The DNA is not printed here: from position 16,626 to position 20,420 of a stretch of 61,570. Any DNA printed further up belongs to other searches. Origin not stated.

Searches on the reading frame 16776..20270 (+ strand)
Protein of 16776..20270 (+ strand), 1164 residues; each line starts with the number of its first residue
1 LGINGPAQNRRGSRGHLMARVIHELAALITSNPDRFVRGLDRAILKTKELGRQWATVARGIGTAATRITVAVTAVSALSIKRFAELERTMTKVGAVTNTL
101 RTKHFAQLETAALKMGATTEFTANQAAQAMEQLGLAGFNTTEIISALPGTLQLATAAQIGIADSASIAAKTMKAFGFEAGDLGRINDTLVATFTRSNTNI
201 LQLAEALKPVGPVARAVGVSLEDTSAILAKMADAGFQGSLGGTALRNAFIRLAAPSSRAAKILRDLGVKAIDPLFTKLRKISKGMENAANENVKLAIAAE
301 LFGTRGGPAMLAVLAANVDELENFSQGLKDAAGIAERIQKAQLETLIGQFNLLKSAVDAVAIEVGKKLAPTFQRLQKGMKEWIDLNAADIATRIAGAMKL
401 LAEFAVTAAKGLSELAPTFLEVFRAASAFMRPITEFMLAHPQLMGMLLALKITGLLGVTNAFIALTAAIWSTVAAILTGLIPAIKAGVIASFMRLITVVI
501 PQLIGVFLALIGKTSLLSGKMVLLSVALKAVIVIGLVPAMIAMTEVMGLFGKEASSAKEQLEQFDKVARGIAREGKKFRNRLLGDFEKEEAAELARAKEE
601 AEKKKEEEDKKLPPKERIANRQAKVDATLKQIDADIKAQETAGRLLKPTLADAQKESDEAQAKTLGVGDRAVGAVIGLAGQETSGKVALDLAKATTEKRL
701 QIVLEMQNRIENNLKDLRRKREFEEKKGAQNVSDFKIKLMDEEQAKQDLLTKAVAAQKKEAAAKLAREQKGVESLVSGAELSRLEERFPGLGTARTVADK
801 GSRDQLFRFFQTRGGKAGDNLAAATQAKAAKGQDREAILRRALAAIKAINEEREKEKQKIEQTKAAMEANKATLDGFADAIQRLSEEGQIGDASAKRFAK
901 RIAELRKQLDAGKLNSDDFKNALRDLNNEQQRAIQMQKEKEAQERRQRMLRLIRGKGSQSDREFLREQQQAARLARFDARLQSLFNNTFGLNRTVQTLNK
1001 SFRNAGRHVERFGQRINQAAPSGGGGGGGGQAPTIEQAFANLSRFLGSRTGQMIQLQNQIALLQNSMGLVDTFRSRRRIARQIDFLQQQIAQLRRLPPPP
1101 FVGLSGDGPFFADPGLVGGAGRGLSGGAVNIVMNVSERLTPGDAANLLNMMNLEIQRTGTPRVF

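Call 31: search_protein_families(library=phrogs, proteins=[window:16776-20270:+], max_evalue=0.00001)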
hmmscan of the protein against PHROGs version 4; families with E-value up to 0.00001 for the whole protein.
window:16776-20270:+ (1164 aa): 23 families
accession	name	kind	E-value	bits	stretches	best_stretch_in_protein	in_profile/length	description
phrog_1533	-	tail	8.9e-81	273.1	1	46-612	218-773/1688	tail length tape measure protein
phrog_9696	-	tail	2.5e-63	215.4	1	20-530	19-538/1415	tail length tape measure protein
phrog_991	-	tail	1.9e-57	195.8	1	47-503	236-725/1966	tail length tape measure protein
phrog_4704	-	tail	1.3e-56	193.5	1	60-428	195-564/625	tail length tape measure protein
phrog_28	-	tail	5.4e-56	191.8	1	38-949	214-1068/1228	tail length tape measure protein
phrog_1272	-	tail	2.6e-55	188.9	1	47-490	227-699/1606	tail length tape measure protein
phrog_19074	-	unknown function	1.7e-45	156.5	1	72-381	144-457/1384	-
phrog_5218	-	unknown function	1.3e-44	153.8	1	46-759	195-913/1599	-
phrog_5493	-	tail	8.9e-41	141.1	1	45-332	32-323/1102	tail length tape measure protein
phrog_38390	-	tail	3e-40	139.2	1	55-366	34-340/1029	tail length tape measure protein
phrog_16692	-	unknown function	8.6e-39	134.7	1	52-413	146-511/1107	-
phrog_167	-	tail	4e-38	131.9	1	46-501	250-655/1555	tail length tape measure protein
phrog_28420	-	tail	1.9e-34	119.9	1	84-361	59-327/906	tail length tape measure protein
phrog_1293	-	tail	7.3e-29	101.2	1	58-764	156-804/1424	tail length tape measure protein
phrog_26705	-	unknown function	7.4e-21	74.8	1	82-320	305-533/1302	-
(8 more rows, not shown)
